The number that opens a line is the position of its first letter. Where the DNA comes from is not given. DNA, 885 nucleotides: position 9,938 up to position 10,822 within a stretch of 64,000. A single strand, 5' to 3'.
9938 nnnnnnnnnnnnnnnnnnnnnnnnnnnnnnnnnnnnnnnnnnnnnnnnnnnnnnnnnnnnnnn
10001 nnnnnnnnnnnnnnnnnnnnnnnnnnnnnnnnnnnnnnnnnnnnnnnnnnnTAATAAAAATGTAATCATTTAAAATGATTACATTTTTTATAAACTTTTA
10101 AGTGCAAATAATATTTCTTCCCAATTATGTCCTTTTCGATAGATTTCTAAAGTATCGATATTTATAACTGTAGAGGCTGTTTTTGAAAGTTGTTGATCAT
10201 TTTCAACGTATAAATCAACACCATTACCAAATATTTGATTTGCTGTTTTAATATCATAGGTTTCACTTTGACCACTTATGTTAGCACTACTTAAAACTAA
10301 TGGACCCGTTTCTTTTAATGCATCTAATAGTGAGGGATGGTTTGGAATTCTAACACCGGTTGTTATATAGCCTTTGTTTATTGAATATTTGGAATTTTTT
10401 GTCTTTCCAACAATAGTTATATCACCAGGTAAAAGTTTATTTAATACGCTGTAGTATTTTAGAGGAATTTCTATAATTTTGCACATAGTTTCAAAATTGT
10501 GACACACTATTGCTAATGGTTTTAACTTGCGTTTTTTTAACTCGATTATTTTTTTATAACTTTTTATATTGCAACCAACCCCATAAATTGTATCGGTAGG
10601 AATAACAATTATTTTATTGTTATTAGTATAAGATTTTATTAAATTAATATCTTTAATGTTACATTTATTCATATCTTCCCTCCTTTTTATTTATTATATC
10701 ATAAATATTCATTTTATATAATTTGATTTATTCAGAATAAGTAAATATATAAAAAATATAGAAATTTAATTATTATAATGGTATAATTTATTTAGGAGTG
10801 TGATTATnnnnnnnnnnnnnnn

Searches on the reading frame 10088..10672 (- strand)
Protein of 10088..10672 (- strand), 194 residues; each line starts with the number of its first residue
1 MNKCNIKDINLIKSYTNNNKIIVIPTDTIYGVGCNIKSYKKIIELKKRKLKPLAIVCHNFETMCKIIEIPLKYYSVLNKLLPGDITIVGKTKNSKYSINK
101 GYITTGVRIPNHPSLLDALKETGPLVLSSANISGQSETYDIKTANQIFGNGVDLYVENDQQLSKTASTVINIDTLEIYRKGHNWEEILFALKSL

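Call 7: search_protein_families(library=ncbifam, proteins=[window:10088-10672:-], max_evalue=0.00001)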
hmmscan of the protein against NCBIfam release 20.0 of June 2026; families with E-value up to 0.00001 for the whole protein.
window:10088-10672:- (194 aa): 2 families
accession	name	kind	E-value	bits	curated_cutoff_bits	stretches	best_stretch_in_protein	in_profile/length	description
TIGR00057.1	TIGR00057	equivalog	1.2e-33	116.1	123.2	1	8-187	10-197/202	L-threonylcarbamoyladenylate synthase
NF007919.1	PRK10634.1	equivalog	1.4e-15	57.3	175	1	15-179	4-176/176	L-threonylcarbamoyladenylate synthase type 1 TsaC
